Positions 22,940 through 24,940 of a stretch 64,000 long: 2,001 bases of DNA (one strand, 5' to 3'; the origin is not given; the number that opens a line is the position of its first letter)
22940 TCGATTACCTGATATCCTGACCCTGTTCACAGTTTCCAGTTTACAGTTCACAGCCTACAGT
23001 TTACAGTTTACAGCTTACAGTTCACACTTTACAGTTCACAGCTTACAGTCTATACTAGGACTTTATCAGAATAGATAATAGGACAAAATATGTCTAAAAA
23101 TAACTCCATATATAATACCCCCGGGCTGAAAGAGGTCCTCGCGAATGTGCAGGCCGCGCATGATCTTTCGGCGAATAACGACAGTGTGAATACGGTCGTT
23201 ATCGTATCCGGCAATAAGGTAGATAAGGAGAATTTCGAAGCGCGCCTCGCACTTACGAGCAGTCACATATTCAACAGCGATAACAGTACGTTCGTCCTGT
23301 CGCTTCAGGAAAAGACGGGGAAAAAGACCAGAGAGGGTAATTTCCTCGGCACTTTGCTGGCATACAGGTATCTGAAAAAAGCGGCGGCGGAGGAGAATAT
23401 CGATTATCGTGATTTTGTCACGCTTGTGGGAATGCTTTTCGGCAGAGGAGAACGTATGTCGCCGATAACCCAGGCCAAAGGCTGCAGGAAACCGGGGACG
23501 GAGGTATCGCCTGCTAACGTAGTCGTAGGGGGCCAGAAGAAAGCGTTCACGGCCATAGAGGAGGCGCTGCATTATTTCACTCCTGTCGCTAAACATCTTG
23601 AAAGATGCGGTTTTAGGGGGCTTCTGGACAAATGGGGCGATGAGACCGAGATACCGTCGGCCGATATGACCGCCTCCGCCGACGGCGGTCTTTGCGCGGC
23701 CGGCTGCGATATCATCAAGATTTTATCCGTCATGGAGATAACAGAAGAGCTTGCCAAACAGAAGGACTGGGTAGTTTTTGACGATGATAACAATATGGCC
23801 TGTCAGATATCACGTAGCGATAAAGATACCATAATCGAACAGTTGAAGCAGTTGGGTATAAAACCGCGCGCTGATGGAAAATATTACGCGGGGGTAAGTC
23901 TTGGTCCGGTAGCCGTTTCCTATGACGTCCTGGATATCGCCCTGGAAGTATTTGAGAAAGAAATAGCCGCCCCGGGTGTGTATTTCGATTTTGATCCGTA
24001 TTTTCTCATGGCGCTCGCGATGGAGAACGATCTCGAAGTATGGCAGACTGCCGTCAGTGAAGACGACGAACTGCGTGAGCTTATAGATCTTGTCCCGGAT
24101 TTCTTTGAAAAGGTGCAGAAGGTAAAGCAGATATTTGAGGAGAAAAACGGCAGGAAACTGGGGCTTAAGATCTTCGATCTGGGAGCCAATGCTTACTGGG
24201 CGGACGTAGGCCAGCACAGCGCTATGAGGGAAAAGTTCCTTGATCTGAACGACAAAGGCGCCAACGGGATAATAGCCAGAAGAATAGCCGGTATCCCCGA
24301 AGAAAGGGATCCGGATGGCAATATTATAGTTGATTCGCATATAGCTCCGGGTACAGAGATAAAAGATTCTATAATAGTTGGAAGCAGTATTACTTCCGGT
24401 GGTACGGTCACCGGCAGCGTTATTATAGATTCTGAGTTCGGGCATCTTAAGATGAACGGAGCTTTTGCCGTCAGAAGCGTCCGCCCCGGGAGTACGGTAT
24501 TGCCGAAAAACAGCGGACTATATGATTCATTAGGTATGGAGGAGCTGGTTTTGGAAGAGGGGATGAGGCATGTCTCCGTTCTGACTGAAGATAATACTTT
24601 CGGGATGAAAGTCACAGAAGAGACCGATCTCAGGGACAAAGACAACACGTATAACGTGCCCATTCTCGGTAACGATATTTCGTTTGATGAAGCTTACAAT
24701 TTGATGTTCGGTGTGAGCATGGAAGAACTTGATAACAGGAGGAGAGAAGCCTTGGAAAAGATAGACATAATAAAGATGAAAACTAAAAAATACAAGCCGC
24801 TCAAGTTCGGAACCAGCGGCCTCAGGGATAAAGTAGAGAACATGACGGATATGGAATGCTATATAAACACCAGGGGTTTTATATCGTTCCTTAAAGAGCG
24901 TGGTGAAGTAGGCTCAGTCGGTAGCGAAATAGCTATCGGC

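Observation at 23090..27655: Single polypeptide fusing a GDP-sugar pyrophosphorylase-like domain, a phosphomannomutase and a phosphomannose isomerase (a whole Fru-6-P to GDP-mannose route)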

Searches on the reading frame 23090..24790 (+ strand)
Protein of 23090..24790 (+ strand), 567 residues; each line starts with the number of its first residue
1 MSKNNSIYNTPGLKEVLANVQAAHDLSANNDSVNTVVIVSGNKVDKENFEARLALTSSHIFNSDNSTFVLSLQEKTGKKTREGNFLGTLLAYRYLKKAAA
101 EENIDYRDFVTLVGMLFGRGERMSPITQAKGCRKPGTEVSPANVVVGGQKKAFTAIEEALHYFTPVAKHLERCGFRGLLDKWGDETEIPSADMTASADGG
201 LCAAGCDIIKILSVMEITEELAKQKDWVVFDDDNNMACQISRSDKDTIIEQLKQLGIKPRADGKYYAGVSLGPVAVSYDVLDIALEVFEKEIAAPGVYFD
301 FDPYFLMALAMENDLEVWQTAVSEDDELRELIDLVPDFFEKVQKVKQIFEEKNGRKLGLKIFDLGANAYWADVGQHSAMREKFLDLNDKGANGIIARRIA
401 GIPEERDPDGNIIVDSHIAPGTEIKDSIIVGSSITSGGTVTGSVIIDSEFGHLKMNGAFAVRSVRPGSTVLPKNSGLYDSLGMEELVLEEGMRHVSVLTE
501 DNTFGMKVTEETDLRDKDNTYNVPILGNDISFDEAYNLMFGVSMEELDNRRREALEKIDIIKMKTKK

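Call 7: search_protein_families(library=pfam, proteins=[window:23090-24790:+], max_evalue=10)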
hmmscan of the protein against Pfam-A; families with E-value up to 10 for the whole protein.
window:23090-24790:+ (567 aa): 2 families
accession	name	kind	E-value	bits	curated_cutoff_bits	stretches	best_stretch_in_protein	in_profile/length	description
PF00483.29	NTP_transferase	-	0.017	15.2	21.2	1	327-387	198-243/245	Nucleotidyl transferase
PF24894.1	Hexapep_GlmU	-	0.73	10.4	23.3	1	422-447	14-39/104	GlmU-like, C-terminal hexapeptide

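Call 9: search_solved_structures(query=window:23090-24790:+, max_evalue=10, show_alignments=3)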
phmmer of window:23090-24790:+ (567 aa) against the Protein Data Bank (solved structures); distinct sequences matched with E-value up to 10: 4.
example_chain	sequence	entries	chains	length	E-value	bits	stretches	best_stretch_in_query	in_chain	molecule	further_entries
9zd3_F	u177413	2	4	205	0.93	11.6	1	147-227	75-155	Ewing's tumor-associated antigen 1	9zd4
13de_F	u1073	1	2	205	1.1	11.3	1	147-227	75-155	Ewing's tumor-associated antigen 1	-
23fe_G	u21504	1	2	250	1.4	11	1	147-227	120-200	Ewing's tumor-associated antigen 1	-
2yyo_A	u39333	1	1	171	1.6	10.8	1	345-388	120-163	SPRY domain-containing protein 3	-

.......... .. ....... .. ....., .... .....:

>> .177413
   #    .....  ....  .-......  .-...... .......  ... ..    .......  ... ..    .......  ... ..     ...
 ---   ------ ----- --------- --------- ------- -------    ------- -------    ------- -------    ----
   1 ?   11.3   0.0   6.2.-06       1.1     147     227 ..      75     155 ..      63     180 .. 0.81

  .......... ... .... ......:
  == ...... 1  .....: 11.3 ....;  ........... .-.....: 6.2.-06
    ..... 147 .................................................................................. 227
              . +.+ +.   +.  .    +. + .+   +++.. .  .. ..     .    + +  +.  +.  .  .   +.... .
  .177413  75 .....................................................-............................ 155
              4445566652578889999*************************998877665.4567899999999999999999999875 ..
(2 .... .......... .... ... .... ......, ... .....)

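Call 15: find_homologous_proteins(query=window:23090-24769:+, max_evalue=0.01)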
Query window:23090-24769:+ (560 aa): 51 proteins with E <= 0.01 among 8000 candidates.
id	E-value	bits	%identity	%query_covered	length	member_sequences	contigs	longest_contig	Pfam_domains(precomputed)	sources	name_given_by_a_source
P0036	4.8e-227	773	63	100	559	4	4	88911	-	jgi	-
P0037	2.0e-223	761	62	98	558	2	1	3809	-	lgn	-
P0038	5.5e-210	717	59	98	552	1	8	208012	-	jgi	-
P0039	1.3e-209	716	60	97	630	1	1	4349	-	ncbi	-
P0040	5.2e-209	714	60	97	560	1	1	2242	-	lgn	-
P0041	4.6e-208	711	60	98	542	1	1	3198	-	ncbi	ncbi:MAG: hypothetical protein ABID83_01725 [Candidatus Omnitrophota bacterium]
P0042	2.3e-206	705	63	92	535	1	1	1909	-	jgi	-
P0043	4.7e-202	691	58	97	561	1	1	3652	-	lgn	-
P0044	1.4e-201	689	58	96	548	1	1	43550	-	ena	-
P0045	3.7e-201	688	59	97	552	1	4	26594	-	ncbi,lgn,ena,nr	ncbi:MAG: hypothetical protein ISS33_04945 [Candidatus Omnitrophica bacterium]|nr:hypothetical prote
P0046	7.7e-200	684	58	97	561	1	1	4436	-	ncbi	-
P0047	1.2e-199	683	55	99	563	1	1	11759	-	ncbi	-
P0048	2.9e-198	678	56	95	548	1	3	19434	-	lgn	-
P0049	9.1e-198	677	57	96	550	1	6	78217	-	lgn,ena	-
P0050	1.7e-180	620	52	98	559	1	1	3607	-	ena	-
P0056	3.6e-174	599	53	98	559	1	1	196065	-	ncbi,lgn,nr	ncbi:MAG: hypothetical protein JW881_09340 [Spirochaetales bacterium]|nr:hypothetical protein [Spiro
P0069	5.3e-156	539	47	97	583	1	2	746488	-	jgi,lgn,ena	-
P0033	1.6e-152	527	49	97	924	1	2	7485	-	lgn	-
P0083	2.6e-87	312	35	99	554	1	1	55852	-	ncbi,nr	ncbi:hypothetical protein GOV12_06090 [Candidatus Pacearchaeota archaeon]|nr:hypothetical protein [C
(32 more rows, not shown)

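Call 18: search_solved_structures(query=A1, max_evalue=10, show_alignments=3)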
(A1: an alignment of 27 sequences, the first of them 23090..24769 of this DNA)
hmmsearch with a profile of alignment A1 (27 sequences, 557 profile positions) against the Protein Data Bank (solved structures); distinct sequences matched with E-value up to 10: 4.
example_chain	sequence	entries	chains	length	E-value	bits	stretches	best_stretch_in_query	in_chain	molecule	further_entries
2b0l_A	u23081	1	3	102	0.0011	20.5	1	370-435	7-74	GTP-sensing transcriptional pleiotropic repressor codY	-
5lnh_A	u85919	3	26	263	0.028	15.9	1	392-435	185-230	GTP-sensing transcriptional pleiotropic repressor CodY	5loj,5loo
5loe_A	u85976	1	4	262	0.031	15.7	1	392-435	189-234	GTP-sensing transcriptional pleiotropic repressor CodY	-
1m8n_A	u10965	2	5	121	2.5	9.5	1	409-463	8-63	Antifreeze protein isoform 501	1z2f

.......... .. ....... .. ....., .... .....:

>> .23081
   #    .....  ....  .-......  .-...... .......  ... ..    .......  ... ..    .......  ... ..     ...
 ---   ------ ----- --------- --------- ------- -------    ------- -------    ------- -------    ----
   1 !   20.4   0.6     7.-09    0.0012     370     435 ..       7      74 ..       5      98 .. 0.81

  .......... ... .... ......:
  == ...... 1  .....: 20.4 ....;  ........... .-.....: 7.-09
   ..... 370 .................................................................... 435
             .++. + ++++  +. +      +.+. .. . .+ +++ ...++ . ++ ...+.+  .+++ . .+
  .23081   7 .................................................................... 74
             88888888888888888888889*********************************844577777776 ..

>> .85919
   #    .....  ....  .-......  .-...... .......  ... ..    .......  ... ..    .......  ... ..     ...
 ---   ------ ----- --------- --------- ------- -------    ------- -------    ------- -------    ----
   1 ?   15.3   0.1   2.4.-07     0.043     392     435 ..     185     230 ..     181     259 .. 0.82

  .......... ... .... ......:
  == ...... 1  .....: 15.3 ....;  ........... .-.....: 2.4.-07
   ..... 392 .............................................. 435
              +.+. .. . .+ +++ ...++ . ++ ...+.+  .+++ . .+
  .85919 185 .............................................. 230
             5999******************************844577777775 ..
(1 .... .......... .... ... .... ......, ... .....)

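Call 19: search_protein_families(library=pfam, alignment_id=A1, max_evalue=1)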
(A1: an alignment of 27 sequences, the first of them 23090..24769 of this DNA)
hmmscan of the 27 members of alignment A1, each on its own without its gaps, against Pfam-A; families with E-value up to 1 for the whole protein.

A. member 1, window:23090-24769:+ (560 aa): 2 families
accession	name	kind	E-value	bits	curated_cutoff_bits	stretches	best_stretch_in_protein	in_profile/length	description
PF00483.29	NTP_transferase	-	0.016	15.2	21.2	1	327-387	198-243/245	Nucleotidyl transferase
PF24894.1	Hexapep_GlmU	-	0.7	10.5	23.3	0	422-447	14-39/104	GlmU-like, C-terminal hexapeptide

B. families by the number of members that match (of 27 scanned): 13 families
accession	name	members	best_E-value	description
PF00483.29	NTP_transferase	4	0.0023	Nucleotidyl transferase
PF24894.1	Hexapep_GlmU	4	0.022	GlmU-like, C-terminal hexapeptide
PF21877.2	PH_NF1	2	0.031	PH domain-like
PF07959.18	Fucose_pyrophosphorylase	2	0.1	Fucose pyrophosphorylase domain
PF13929.11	mRNA_stabil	1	0.025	mRNA stabilisation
PF04123.18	DUF373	1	0.028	Domain of unknown function (DUF373)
PF25611.1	KCTD_C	1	0.077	KCTD C-terminal domain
PF10385.14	RNA_pol_Rpb2_45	1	0.12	RNA polymerase beta subunit external 1 domain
PF08222.17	HTH_CodY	1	0.12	CodY helix-turn-helix domain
PF24484.1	ADAMTSL1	1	0.19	ADAMTSL1 domain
PF23257.1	DUF7071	1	0.25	Domain of unknown function (DUF7071)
PF24033.1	DUF7342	1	0.27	Family of unknown function (DUF7342)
PF05679.22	CHGN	1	0.28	Chondroitin N-acetylgalactosaminyltransferase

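Call 28: predict_structure(alignment_id=A1)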
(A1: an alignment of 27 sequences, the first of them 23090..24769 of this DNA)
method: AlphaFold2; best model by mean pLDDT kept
length: 560 residues; sequences in the alignment: 27
mean_pLDDT: 92.0   pTM: 0.91
mean pLDDT of the five models: 92.0, 91.3, 90.7, 90.1, 89.4
residues with pLDDT >= 90: 426; 70-90: 120; 50-70: 9; < 50: 5
segments of 3 or more residues with pLDDT < 50: 1-4
pLDDT, mean of each block of 10 residues (from residue 1): 58 93 97 95 89 92 96 84 87 96 95 86 93 91 86 95 96 95 91 73 82 93 90 89 90 87 92 95 96 89 89 89 88 94 97 95 92 93 96 96 95 97 98 96 98 98 97 98 96 97 95 94 97 95 90 92
secondary structure, 60 per line:
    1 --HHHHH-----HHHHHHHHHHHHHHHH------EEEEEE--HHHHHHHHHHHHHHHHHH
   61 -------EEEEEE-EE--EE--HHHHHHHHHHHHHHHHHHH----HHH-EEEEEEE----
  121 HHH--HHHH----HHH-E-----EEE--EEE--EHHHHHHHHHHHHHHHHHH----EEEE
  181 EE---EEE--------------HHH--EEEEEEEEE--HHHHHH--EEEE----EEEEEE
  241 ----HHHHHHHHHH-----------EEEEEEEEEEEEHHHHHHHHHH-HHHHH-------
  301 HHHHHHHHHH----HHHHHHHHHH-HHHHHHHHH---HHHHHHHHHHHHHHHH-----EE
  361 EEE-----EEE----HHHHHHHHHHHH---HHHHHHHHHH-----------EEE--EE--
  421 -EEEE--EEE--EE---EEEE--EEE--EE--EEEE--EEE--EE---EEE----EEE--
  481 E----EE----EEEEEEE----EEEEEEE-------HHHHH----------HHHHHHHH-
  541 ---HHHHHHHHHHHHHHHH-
elements in order: H3-7 H13-28 E35-40 H43-60 E68-73 H83-101 E110-116 H126-129 E144-146 E149-151 H155-172 E177-182 E186-188 E208-216 H219-224 E227-230 E235-240 H245-254 E266-277 H278-287 H289-293 H301-310 H315-324 H326-334 H338-353 E359-363 E369-371 H376-387 H391-400 E412-414 E422-425 E428-430 E438-441 E444-446 E453-456 E459-461 E469-471 E476-478 E492-498 E503-509 H517-521 H532-539 H544-559

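Call 31: find_encoding_contigs(protein=P0056, flank=8000, max_places=2)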
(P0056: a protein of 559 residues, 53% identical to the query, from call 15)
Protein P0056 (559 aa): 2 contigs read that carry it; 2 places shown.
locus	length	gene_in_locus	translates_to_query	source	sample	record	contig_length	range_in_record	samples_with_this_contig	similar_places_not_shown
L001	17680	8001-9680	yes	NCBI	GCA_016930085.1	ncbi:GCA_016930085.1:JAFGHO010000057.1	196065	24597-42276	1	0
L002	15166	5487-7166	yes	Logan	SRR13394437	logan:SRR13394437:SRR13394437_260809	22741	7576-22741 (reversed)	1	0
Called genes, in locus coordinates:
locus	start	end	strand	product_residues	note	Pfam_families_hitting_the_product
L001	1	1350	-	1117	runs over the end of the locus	PF00989:PAS, PF08448:PAS_4, PF13188:PAS_8, PF13426:PAS_9, PF00512:HisKA, PF02518:HATPase_c, PF00072:Response_reg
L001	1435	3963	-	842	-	PF00989:PAS, PF08448:PAS_4, PF13188:PAS_8 (weak), PF13426:PAS_9, PF08447:PAS_3 (weak), PF00512:HisKA, PF02518:HATPase_c, PF00072:Response_reg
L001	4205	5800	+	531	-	PF02749:QRPTase_N (weak), PF17767:NAPRTase_N, PF04095:NAPRTase, PF17956:NAPRTase_C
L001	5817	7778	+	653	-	PF00795:CN_hydrolase, PF02540:NAD_synthase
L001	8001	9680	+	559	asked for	-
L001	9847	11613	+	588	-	PF01467:CTP_transf_like, PF01121:CoaE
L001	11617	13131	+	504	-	PF01266:DAO, PF07992:Pyr_redox_2 (faint), PF13450:NAD_binding_8 (weak), PF04324:Fer2_BFD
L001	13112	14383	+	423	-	PF00070:Pyr_redox (faint), PF00890:FAD_binding_2, PF01266:DAO (faint), PF03486:HI0933_like (weak), PF07992:Pyr_redox_2, PF12831:FAD_oxidored (weak), PF13450:NAD_binding_8 (weak), PF13738:Pyr_redox_3 (faint)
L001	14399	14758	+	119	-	PF07892:DUF1667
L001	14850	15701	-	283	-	PF00528:BPD_transp_1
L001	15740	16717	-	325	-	PF00528:BPD_transp_1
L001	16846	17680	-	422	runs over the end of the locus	PF01547:SBP_bac_1, PF13531:SBP_bac_11 (faint), PF13416:SBP_bac_8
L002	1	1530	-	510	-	?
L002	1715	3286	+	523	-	PF02749:QRPTase_N (weak), PF17767:NAPRTase_N, PF04095:NAPRTase, PF17956:NAPRTase_C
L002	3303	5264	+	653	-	PF00795:CN_hydrolase, PF02540:NAD_synthase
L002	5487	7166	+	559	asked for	-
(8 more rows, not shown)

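Call 33: find_encoding_contigs(protein=P0069, flank=8000, max_places=1)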
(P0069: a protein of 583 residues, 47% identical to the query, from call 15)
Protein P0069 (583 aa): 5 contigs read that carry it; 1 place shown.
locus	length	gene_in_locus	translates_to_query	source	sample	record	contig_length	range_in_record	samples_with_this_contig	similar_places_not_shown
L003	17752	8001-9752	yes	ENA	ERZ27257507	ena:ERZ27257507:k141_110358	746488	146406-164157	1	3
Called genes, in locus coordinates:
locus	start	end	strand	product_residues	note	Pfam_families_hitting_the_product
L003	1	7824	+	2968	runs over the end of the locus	PF02878:PGM_PMM_I, PF02879:PGM_PMM_II, PF02880:PGM_PMM_III, PF00408:PGM_PMM_IV (weak)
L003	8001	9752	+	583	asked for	-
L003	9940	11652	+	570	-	PF02878:PGM_PMM_I, PF02879:PGM_PMM_II (weak), PF02880:PGM_PMM_III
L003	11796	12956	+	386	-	-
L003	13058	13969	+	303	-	PF00528:BPD_transp_1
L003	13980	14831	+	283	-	PF00528:BPD_transp_1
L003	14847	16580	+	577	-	PF00754:F5_F8_type_C, PF22633:F5_F8_type_C_2, PF22612:GH113, PF13547:GTA_TIM (weak)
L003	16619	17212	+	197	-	PF18329:SGBP_B_XBD (weak)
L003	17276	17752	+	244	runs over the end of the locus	PF09212:CBM27 (weak), PF21253:Mann_GBD_bact (weak)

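Call 34: find_encoding_contigs(protein=P0083, flank=8000, max_places=1)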
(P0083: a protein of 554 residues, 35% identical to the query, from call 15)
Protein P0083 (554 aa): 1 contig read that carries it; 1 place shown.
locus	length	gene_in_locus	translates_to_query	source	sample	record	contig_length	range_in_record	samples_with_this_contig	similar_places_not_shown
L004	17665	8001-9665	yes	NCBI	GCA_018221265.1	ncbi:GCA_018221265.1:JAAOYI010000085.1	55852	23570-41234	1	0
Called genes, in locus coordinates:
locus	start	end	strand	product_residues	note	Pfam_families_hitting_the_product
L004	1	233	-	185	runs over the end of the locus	PF01966:HD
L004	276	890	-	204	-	-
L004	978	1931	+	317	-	PF17125:Methyltr_RsmF_N, PF01189:Methyltr_RsmB-F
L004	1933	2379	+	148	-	PF13636:Methyltranf_PUA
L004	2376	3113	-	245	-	-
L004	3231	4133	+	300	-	PF01063:Aminotran_4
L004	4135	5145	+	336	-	PF00557:Peptidase_M24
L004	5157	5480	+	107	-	-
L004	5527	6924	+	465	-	-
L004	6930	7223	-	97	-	-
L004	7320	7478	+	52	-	-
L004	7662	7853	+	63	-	-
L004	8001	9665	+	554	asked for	-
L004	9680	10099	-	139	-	-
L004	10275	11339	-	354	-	-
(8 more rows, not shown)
